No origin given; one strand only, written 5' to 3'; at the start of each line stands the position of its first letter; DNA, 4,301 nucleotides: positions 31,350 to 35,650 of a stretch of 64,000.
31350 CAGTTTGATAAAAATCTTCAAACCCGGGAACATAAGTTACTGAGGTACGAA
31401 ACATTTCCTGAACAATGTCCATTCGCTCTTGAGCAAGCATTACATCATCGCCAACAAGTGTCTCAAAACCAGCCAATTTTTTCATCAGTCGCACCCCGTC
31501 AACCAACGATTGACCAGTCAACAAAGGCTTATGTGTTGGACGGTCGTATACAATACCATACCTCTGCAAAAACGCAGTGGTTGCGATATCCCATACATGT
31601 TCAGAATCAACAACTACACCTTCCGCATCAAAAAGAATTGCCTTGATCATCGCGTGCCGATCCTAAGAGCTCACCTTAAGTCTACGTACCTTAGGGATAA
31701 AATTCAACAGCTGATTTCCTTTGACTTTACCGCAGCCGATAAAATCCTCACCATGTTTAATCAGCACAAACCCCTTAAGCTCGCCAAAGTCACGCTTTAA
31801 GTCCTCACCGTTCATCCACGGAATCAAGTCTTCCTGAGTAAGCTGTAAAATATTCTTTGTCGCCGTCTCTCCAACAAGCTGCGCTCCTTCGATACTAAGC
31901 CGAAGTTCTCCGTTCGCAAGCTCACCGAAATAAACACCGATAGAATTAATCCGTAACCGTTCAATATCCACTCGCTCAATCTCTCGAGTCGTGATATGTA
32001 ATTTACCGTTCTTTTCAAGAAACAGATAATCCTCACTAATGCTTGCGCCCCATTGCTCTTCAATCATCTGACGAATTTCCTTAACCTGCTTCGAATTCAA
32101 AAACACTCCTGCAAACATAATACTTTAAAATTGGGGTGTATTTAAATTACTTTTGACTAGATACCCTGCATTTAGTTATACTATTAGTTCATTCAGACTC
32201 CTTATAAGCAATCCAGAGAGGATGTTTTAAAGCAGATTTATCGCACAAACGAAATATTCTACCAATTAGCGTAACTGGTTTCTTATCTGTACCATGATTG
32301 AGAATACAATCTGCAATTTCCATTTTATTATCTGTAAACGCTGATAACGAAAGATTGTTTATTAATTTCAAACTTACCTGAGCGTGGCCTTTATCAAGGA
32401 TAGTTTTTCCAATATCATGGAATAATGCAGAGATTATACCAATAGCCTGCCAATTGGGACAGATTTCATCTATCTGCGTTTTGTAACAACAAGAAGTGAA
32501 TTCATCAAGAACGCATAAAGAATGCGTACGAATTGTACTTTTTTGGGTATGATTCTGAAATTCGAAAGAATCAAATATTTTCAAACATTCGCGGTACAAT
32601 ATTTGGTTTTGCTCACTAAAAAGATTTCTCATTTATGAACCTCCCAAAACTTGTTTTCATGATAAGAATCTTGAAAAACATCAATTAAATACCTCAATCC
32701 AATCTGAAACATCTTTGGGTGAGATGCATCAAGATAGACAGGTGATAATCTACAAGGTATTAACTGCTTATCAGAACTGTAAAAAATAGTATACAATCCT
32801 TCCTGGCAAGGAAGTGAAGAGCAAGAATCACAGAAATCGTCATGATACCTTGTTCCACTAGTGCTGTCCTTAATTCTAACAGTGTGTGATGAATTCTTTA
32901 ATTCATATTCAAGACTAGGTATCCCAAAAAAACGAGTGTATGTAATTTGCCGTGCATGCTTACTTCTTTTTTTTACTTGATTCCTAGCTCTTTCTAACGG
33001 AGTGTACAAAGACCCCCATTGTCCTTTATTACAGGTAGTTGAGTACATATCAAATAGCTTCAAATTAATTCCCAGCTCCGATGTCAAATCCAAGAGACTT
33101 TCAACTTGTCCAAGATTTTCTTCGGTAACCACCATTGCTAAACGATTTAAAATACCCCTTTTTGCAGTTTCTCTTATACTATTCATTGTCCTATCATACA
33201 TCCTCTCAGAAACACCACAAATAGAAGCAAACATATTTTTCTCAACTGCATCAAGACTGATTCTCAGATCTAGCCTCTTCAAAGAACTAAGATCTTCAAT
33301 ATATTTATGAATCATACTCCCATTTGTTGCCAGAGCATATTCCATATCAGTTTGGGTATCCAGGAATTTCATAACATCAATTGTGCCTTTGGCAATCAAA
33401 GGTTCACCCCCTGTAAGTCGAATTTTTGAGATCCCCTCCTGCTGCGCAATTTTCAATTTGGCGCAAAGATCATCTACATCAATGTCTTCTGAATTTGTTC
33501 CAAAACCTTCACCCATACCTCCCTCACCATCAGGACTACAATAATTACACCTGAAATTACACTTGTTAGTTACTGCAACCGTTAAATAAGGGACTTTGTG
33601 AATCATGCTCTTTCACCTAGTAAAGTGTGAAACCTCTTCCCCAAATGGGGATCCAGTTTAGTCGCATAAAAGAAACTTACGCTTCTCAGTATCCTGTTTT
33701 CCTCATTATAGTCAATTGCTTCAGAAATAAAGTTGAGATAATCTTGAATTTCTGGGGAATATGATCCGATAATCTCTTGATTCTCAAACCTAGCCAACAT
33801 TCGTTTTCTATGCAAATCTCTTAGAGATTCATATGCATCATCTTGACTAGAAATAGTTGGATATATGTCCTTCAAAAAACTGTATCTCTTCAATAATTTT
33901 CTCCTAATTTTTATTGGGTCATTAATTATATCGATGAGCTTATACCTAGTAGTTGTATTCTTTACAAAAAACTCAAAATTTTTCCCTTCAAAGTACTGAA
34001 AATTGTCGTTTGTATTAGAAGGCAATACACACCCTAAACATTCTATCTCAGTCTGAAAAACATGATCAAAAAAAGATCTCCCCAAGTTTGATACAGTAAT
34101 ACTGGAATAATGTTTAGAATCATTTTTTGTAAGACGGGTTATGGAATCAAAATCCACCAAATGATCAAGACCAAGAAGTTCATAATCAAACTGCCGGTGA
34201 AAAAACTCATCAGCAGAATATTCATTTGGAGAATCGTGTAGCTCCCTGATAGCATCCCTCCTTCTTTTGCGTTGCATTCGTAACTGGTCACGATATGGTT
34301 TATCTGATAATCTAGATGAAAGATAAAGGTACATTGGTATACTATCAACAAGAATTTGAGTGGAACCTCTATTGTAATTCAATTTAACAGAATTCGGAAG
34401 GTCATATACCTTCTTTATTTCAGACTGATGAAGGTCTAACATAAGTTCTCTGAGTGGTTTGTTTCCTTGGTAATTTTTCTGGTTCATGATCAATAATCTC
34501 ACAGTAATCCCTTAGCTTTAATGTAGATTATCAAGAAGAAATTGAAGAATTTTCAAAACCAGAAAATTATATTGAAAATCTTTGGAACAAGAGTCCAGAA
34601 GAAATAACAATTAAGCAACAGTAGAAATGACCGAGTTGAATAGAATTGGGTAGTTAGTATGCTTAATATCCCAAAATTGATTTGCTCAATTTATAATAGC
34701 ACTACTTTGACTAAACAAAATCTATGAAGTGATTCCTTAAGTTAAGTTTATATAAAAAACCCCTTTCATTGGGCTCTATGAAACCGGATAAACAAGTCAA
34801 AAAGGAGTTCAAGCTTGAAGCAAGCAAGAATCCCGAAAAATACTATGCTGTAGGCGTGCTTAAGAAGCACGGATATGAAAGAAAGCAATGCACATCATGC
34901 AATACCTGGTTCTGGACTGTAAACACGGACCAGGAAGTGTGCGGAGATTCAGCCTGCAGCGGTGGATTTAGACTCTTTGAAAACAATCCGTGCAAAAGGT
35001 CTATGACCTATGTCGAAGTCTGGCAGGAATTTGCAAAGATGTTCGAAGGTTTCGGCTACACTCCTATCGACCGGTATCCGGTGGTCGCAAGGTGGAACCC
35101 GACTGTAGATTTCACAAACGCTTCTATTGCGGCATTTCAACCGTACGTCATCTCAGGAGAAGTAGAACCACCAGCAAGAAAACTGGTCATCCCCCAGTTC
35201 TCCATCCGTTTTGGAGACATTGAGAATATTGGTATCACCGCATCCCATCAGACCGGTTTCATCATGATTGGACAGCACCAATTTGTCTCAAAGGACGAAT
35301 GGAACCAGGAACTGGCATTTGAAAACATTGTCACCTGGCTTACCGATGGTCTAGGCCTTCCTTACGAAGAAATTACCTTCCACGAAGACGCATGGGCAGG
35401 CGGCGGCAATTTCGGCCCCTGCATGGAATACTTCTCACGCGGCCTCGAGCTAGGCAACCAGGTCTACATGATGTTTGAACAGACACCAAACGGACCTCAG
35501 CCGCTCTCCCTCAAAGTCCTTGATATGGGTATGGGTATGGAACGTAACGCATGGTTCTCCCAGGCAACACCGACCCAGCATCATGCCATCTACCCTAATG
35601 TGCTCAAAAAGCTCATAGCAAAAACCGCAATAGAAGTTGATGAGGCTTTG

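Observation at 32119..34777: AT-rich three-gene island: unknown protein + MoaA-like radical SAM + HD phosphohydrolase (candidate nucleotide-modifying or defence module)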

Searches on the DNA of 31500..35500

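Call 66: search_rna_families(source=window, start=31500, end=35500, threshold=evalue, max_evalue=1)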
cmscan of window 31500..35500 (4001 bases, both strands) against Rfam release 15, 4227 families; matches with E-value up to 1: 0.
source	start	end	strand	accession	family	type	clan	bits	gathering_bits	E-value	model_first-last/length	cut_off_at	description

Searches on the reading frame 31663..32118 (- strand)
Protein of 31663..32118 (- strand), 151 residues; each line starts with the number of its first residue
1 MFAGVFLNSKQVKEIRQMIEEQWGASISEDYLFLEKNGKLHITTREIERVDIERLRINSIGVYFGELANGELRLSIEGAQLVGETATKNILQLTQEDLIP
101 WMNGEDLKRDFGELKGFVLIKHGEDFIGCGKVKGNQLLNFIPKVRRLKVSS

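Call 67: find_encoding_contigs(protein=window:31663-32118:-, flank=7000, max_places=8)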
Protein window:31663-32118:- (151 aa): 2 contigs read that carry it; 1 place shown.
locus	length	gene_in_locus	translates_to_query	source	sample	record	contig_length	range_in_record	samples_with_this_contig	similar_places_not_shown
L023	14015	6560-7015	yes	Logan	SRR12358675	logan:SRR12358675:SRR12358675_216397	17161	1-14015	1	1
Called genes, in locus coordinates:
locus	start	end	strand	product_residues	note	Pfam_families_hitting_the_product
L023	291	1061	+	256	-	PF01694:Rhomboid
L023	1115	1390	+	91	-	-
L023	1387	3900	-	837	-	PF01411:tRNA-synt_2c, PF07973:tRNA_SAD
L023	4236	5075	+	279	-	-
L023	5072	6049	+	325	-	PF04055:Radical_SAM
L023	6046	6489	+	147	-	-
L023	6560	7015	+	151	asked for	PF13636:Methyltranf_PUA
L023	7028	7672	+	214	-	PF00702:Hydrolase, PF13419:HAD_2, PF13242:Hydrolase_like (weak)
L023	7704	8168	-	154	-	PF09183:DUF1947 (weak), PF01472:PUA, PF26292:PUA_elF2D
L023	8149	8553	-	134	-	PF04027:DUF371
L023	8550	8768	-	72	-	-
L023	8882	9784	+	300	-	-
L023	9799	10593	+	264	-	-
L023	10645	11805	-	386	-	PF02421:FeoB_N, PF00350:Dynamin_N (faint), PF01926:MMR_HSR1, PF16897:MMR_HSR1_Xtn, PF02824:TGS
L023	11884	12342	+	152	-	-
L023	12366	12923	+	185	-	PF00293:NUDIX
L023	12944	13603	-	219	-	-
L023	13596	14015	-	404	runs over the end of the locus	PF04894:Nre_N, PF04895:Nre_C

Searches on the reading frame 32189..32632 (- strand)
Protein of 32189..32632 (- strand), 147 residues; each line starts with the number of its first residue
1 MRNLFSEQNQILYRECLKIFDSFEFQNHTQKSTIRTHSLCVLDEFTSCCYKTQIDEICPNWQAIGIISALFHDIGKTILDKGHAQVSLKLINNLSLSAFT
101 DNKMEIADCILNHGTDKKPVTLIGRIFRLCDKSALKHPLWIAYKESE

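Call 3: search_protein_families(library=pfam, proteins=[window:32189-32632:-], max_evalue=1)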
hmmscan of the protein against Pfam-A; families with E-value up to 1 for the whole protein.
window:32189-32632:- (147 aa): 3 families
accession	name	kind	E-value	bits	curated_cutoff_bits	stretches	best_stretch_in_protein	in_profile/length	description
PF01966.28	HD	-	0.00011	23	22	1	67-132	29-112/116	HD domain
PF21447.3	Ppx-GppA_III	-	0.015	15.6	27.3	1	31-114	20-100/177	Ppx/GppA phosphatase, domain III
PF14771.11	DUF4476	-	0.1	13.3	22.5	0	92-127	43-78/91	Domain of unknown function (DUF4476)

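Call 4: search_protein_families(library=ncbifam, proteins=[window:32189-32632:-], max_evalue=1)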
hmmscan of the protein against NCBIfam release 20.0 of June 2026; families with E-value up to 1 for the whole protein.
window:32189-32632:- (147 aa): 6 families
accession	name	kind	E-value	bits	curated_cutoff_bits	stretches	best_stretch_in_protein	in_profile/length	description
NF001265.0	PRK00227.1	equivalog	0.0046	15.2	799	1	29-94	376-433/693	[protein-PII] uridylyltransferase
TIGR00277.1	HDIG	domain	0.013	15.3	27.6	1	66-91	31-65/84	HDIG domain-containing metalloprotein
NF041494.1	MobH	equivalog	0.023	13.6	200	1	54-80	93-119/340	MobH family relaxase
TIGR01596.1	cas3_HD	equivalog_domain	0.055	13.5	43.45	1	36-77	3-45/178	CRISPR-associated endonuclease Cas3''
NF009347.0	PRK12705.1-4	equivalog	0.065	11.9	579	1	34-133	285-375/473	hypothetical protein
TIGR03319.1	RNase_Y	equivalog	0.084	11.4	454.35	1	69-131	359-418/514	ribonuclease Y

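Call 5: search_protein_families(library=padloc, proteins=[window:32189-32632:-], max_evalue=1)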
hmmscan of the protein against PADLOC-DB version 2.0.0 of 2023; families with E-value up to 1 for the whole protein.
window:32189-32632:- (147 aa): 3 families
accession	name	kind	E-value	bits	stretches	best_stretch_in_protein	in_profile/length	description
PDLC01254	Cas3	-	0.0084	14.3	1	28-76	3-44/164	CAS-I; effector_G3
PDLC01293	Cas10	-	0.014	12.3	1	66-118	2-55/577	CAS-III; effector_LS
PDLC00940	Cas3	-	0.015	13.5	1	36-77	3-45/178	CRISPR-associated endonuclease Cas3-HD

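Call 54: search_solved_structures(query=A6, max_evalue=10, show_alignments=2)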
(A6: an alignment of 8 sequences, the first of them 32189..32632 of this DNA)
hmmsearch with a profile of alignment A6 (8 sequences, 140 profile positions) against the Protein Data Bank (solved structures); distinct sequences matched with E-value up to 10: 21.
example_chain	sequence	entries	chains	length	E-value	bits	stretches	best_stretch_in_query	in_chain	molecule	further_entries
2pq7_A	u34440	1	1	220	0.0036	20.3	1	24-124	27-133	Predicted HD superfamily hydrolase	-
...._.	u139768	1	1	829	0.013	18.5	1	49-90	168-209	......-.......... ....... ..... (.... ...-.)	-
7c3k_A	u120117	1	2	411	0.24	14.4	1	14-66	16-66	Immunity-related GTPase family member b10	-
8jqy_A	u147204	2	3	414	0.24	14.4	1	14-66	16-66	Immunity-related GTPase family member b10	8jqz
6dk9_A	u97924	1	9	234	0.3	14.1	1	47-122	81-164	DNA damage-inducible protein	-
6dka_A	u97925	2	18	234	0.35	13.9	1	47-122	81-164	DNA damage-inducible protein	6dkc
3v7j_A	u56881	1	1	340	0.71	12.9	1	62-112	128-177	DNA polymerase beta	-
3v72_A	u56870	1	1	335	0.71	12.9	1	62-112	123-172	DNA polymerase beta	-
1bpd_A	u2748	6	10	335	0.71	12.9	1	62-112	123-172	DNA POLYMERASE BETA | PROTEIN (DNA POLYMERASE BETA (E.C.2.7.7.7))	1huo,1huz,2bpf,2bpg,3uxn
3uxo_A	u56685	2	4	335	0.71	12.9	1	62-112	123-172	DNA polymerase beta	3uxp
1bpe_A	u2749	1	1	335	0.73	12.8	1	62-112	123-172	DNA POLYMERASE BETA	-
3v7k_A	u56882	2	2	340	0.75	12.8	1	62-112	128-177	DNA polymerase beta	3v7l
2van_A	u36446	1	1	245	0.87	12.6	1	62-112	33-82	DNA POLYMERSE BETA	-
1bpb_A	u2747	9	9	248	0.89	12.6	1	62-112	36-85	DNA POLYMERASE BETA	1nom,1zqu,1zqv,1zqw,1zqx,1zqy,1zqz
7qca_SN0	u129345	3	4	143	0.89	12.6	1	92-120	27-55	40S ribosomal protein S13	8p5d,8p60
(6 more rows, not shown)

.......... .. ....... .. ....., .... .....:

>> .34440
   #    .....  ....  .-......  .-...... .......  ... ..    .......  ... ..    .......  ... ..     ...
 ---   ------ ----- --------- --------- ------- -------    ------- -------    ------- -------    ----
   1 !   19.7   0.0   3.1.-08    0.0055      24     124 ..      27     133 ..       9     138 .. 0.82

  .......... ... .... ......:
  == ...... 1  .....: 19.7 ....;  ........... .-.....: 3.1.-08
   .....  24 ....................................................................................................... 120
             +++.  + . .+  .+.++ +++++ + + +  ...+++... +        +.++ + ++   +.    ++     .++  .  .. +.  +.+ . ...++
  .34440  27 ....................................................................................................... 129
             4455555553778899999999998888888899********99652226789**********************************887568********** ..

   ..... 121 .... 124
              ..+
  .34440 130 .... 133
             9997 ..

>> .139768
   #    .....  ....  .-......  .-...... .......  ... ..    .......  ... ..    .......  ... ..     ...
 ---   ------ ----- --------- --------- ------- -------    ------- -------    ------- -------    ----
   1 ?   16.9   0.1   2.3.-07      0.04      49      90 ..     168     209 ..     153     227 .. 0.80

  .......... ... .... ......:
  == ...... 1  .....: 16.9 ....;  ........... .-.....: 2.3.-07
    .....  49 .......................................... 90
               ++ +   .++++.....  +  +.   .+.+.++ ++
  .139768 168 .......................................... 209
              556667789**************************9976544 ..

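Call 60: search_protein_families(library=phrogs, proteins=[window:32189-32632:-], max_evalue=0.01)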
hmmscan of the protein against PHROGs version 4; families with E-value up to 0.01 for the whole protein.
window:32189-32632:- (147 aa): 1 family
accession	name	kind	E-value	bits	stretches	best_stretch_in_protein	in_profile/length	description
phrog_5889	-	unknown function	0.0021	18.5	1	35-113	72-160/242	-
